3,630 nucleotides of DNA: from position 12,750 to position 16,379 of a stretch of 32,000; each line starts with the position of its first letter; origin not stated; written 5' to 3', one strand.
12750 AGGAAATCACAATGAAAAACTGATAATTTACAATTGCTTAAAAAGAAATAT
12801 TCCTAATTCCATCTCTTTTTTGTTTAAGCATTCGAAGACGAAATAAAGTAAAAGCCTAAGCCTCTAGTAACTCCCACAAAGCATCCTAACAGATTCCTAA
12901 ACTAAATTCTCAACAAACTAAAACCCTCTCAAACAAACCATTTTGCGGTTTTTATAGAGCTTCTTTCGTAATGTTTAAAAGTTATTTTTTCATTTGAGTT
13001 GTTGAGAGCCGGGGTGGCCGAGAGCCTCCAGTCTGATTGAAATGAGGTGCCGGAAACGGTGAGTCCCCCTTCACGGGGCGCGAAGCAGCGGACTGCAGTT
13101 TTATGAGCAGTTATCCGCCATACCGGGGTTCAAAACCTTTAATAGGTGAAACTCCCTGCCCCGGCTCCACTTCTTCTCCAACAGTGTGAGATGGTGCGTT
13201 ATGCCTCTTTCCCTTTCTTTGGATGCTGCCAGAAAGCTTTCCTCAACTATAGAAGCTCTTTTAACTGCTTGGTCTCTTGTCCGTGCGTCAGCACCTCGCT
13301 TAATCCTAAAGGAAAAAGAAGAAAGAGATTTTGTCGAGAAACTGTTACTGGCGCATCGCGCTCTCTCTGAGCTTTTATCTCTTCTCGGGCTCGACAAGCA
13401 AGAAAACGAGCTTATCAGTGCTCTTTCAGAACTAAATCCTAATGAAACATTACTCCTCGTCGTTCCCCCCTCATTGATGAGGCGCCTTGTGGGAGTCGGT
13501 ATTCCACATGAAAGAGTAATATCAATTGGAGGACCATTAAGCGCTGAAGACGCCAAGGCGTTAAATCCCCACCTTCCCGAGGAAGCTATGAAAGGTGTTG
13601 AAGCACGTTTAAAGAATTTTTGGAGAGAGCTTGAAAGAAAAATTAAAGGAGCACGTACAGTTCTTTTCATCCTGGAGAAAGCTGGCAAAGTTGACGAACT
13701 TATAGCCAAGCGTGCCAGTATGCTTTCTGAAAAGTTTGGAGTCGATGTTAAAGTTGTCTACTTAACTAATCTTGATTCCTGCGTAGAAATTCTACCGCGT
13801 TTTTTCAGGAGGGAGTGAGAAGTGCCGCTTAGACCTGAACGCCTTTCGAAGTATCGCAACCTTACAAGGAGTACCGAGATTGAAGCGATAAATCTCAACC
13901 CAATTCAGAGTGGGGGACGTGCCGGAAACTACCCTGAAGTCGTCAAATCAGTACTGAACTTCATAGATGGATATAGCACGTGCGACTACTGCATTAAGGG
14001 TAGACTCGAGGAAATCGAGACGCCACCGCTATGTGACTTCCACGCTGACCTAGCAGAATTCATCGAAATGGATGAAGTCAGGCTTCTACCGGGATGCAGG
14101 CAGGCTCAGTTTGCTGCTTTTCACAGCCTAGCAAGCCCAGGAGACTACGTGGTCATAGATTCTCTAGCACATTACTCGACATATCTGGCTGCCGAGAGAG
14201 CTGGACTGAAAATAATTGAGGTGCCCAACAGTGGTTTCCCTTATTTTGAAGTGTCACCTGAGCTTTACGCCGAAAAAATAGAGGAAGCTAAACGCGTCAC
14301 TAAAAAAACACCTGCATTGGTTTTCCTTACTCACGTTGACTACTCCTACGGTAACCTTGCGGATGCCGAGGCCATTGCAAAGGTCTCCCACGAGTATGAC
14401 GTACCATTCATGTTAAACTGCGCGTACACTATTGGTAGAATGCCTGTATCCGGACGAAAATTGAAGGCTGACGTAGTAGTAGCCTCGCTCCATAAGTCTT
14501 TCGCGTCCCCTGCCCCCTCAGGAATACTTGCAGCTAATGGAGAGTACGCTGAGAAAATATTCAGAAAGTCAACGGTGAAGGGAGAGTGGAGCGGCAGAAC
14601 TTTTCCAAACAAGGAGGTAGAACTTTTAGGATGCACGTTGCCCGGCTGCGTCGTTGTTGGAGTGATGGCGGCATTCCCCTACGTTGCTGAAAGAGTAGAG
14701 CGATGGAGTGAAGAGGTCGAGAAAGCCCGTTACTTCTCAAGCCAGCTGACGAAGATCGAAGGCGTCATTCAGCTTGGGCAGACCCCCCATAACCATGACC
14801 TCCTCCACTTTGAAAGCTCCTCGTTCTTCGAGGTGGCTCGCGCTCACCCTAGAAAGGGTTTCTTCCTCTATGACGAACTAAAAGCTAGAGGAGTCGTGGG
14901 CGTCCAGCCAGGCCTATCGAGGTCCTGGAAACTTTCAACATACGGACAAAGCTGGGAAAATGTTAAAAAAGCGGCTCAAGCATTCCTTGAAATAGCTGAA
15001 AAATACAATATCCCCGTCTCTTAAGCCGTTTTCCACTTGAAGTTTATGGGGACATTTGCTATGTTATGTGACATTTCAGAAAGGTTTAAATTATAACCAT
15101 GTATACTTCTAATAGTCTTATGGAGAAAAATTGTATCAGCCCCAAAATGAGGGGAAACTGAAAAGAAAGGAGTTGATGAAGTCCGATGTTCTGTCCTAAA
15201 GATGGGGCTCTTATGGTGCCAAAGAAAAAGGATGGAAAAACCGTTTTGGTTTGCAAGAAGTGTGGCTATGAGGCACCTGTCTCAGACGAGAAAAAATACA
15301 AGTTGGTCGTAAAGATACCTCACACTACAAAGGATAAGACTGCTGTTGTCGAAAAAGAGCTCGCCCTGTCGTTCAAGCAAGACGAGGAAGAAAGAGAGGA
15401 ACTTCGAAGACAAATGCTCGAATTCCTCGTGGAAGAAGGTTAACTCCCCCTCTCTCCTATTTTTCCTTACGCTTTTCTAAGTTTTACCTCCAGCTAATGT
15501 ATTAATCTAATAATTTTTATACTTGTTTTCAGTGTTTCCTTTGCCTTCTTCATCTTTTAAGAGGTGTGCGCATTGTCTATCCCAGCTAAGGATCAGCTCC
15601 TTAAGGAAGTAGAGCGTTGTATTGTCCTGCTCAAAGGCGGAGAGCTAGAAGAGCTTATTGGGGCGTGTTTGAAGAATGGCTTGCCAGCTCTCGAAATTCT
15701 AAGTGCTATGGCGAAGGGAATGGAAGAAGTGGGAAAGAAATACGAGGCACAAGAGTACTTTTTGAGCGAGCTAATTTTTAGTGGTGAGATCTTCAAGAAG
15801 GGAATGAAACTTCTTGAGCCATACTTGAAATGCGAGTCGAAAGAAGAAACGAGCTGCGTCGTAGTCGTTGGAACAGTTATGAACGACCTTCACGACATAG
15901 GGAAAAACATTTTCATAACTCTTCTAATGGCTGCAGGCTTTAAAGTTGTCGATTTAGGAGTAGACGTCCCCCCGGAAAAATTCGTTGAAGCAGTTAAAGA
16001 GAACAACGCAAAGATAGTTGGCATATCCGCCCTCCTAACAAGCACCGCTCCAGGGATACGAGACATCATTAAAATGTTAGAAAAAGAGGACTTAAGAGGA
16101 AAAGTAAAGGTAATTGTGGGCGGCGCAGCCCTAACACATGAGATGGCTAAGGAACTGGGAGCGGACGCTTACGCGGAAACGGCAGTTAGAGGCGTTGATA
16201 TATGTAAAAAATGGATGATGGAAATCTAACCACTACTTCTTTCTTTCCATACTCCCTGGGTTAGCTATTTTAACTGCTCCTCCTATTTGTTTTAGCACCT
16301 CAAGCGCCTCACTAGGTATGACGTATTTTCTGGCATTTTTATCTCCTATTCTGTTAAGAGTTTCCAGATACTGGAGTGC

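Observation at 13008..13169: tRNA-Cys(GCA) gene split by four introns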

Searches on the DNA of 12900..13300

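Call 5: search_rna_families(source=window, start=12900, end=13300, threshold=evalue, max_evalue=10, show_alignments=3)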
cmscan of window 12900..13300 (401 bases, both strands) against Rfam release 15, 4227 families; matches with E-value up to 10: 0.
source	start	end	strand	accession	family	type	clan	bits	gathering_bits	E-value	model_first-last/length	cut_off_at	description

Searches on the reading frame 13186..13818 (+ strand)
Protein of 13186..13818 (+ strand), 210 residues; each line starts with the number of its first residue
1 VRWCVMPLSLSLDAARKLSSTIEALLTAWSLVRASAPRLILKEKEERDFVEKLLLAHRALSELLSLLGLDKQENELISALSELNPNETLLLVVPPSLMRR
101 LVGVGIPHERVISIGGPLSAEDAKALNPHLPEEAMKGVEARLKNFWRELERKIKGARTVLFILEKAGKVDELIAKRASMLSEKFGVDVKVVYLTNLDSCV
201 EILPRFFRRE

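Call 11: search_protein_families(library=pfam, proteins=[window:13186-13818:+])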
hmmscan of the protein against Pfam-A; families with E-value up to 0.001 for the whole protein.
window:13186-13818:+ (210 aa): 1 family
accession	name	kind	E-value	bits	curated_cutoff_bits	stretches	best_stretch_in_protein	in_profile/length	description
PF09873.14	DUF2100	-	4.9e-25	89.1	23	1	16-182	38-200/210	Uncharacterized protein conserved in archaea (DUF2100)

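Call 39: search_protein_families(library=ncbifam, proteins=[window:13186-13818:+], max_evalue=0.001)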
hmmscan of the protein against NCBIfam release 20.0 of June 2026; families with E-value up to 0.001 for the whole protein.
window:13186-13818:+ (210 aa): 0 families

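Call 60: search_solved_structures(query=window:13186-13818:+, max_evalue=1)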
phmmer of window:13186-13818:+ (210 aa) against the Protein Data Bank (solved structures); distinct sequences matched with E-value up to 1: 4.
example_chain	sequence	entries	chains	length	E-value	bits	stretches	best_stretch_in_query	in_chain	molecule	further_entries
3wkr_C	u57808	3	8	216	1.4e-05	27.9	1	20-181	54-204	Uncharacterized protein MJ1481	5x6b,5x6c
7on6_A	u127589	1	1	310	0.00025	23.8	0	86-122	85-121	SAKe6AE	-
4hhu_A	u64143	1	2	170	0.39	13.4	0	132-194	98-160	OR280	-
7bqd_A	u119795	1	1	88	0.8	12.4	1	48-118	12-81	NF8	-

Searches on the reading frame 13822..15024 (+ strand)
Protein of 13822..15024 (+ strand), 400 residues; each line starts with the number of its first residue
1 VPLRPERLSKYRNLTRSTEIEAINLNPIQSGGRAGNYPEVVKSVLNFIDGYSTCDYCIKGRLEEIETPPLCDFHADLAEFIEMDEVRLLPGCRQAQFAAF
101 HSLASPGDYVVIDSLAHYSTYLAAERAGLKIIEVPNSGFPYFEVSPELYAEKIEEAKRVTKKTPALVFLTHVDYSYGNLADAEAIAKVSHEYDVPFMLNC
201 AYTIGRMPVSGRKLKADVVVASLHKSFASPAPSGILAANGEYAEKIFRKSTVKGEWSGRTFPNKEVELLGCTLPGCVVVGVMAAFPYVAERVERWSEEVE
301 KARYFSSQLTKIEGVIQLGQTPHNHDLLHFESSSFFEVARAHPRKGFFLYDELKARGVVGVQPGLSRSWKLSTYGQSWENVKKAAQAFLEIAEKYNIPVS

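Call 11: search_protein_families(library=pfam, proteins=[window:13822-15024:+])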
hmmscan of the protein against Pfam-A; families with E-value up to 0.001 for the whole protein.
window:13822-15024:+ (400 aa): 4 families
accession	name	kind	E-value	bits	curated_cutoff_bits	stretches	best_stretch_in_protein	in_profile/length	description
PF05889.19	SepSecS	-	2.7e-25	89.4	21.1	1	106-362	100-343/389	O-phosphoseryl-tRNA(Sec) selenium transferase, SepSecS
PF00266.25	Aminotran_5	-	1e-13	51.4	21.5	1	76-328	51-312/371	Aminotransferase class-V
PF00155.27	Aminotran_1_2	-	9.6e-09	35.3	19.7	1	72-238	46-233/361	Aminotransferase class I and II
PF01041.23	DegT_DnrJ_EryC1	-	6e-06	26.1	19.8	1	72-207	28-152/360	DegT/DnrJ/EryC1/StrS aminotransferase family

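Call 17: find_related_loci(query=window:13822-15024:+, collection=genome_contigs, flank=4000)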
Query window:13822-15024:+ (400 aa) in genome_contigs; peptide patterns used: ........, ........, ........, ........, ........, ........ (x = any residue, [..] = any of these).
68 stretches matched a pattern; 14 encode a relative of the query (tblastn E <= 1e-3); 13 distinct loci.
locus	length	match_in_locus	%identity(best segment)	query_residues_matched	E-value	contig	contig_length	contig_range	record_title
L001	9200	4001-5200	91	1-400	0e+0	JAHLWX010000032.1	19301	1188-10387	MAG: Candidatus Jordarchaeum sp. LHC_1308 MAG_1308_Ga0212122_1000860, whole genome shotgun sequence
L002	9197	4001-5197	81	1-399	0e+0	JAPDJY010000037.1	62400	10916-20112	MAG: Thermoproteota archaeon isolate S9B3_HD70 c_000000000175, whole genome shotgun sequence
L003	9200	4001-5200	89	1-400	0e+0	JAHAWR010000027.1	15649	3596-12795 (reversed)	MAG: Candidatus Jordarchaeia archaeon isolate QC4 QC4_scaffold_2597_curated, whole genome shotgun sequence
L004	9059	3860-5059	55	6-400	7e-145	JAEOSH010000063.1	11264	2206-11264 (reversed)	MAG: Candidatus Baldrarchaeum yapensis isolate Yap30.bin9.72 contig_1723, whole genome shotgun sequence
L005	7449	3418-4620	52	1-400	1e-138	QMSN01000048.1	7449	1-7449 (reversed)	MAG: Thermoprotei archaeon isolate B19_G17 B19_Guay17_scaffold_03682, whole genome shotgun sequence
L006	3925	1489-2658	49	8-399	4e-135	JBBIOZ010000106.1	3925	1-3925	MAG: Methanocellales archaeon isolate TCS170221_bin_291 NODE_6595_length_3925_cov_2.960207, whole genome shotgun sequenc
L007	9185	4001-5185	53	6-399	2e-137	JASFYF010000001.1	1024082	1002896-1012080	MAG: Candidatus Nezhaarchaeota archaeon isolate JZ-3_D_bin_91 NODE_1_length_1024082_cov_4.633993, whole genome shotgun s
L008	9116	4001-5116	46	14-400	4e-112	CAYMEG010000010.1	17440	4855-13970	MAG TPA_asm: uncultured archaeon isolate binchicken_co409_32 genome assembly, contig: NODE_290_length_17440_cov_53.18262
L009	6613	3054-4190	46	6-398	2e-110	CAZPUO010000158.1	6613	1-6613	MAG TPA_asm: uncultured Methanotrichaceae archaeon isolate SRP098346_co1_102 genome assembly, contig: NODE_16500_length_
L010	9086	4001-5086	46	23-394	6e-109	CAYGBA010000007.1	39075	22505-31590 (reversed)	MAG TPA_asm: uncultured Candidatus Bathyarchaeia archaeon isolate ERP108616_co2_86 genome assembly, contig: NODE_1184_le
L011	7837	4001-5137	45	6-398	1e-107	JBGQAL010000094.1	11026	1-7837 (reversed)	MAG: Methanotrichaceae archaeon isolate OBJ2_061818_130_31 k141_1199017_length_11026_cov_10.0000, whole genome shotgun s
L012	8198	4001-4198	29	70-135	1e-4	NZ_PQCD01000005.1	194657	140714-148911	Pseudoalteromonas sp. T1lg75 NODE_5, whole genome shotgun sequence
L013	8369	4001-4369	23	11-135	3e-4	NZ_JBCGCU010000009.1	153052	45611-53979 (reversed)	Pseudoalteromonas qingdaonensis strain YIC-827 Scaffold9, whole genome shotgun sequence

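Call 39: search_protein_families(library=ncbifam, proteins=[window:13822-15024:+], max_evalue=0.001)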
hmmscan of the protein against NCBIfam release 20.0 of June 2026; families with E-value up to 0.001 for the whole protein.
window:13822-15024:+ (400 aa): 19 families
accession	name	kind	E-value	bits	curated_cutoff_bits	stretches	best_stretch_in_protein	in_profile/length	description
NF006810.0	PRK09331.1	subfamily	1.8e-162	540.6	301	1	7-399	6-396/397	Sep-tRNA:Cys-tRNA synthetase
TIGR02539.1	SepCysS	equivalog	5.8e-144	479.7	365.25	1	15-395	1-369/370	O-phospho-L-seryl-tRNA:Cys-tRNA synthase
TIGR01979.1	sufS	subfamily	2.8e-09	36.3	475.1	1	105-245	106-240/403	SufS family cysteine desulfurase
TIGR04343.1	egtE_PLP_lyase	equivalog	1.5e-07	30.5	400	1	156-247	136-224/370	ergothioneine biosynthesis PLP-dependent enzyme EgtE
TIGR01977.1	am_tr_V_EF2568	hypoth_equivalog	2.4e-07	30.1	377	1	150-240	124-214/376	cysteine desulfurase family protein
TIGR02006.1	IscS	equivalog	2.2e-06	26.9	643.2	1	154-317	133-287/402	IscS subfamily cysteine desulfurase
NF010611.0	PRK14012.1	equivalog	2.2e-06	26.8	548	1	153-318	136-292/406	IscS subfamily cysteine desulfurase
NF041166.1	f2_encap_cargo1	exception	2.6e-06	26.8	800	1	153-236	376-456/623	family 2A encapsulin nanocompartment cargo protein cysteine desulfurase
NF000586.1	PRK00011.1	subfamily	9.9e-06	24.5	335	1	93-246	88-240/404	serine hydroxymethyltransferase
NF047599.1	SerpalmtaseBetaP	equivalog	2.5e-05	23.1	500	1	74-218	94-229/394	serine palmitoyltransferase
TIGR03301.1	PhnW-AepZ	equivalog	9.9e-05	21.9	360.8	1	150-228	113-190/355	2-aminoethylphosphonate aminotransferase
TIGR03403.1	nifS_epsilon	equivalog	0.00014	20.8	587.7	1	152-231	129-207/382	NifS family cysteine desulfurase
TIGR03402.1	FeS_nifS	equivalog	0.00014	20.7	530.75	1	152-230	125-202/379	cysteine desulfurase NifS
NF041364.1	GntC_guanitoxin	equivalog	0.0002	20.4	415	1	82-159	59-137/356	guanitoxin biosynthesis PLP-dependent (S)-gamma-hydroxy-L-arginine cyclodehydratase GntC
NF002806.0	PRK02948.1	subfamily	0.00025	20.1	304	1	156-238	132-210/381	IscS subfamily cysteine desulfurase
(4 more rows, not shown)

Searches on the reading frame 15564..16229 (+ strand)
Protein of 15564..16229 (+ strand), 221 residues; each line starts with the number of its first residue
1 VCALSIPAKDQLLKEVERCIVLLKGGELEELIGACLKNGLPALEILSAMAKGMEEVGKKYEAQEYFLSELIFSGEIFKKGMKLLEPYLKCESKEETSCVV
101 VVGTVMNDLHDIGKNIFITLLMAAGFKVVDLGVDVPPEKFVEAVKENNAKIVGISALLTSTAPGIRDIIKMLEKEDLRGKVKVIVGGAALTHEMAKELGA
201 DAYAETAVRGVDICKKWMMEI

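Call 11: search_protein_families(library=pfam, proteins=[window:15564-16229:+])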
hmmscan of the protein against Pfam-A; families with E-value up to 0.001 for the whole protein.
window:15564-16229:+ (221 aa): 2 families
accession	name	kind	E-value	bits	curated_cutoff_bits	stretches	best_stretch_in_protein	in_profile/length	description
PF02310.24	B12-binding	-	2.1e-26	92.6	32.1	1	100-210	3-119/121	B12 binding domain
PF02607.22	B12-binding_2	-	1.2e-12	48.3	23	1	13-85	2-74/74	B12 binding domain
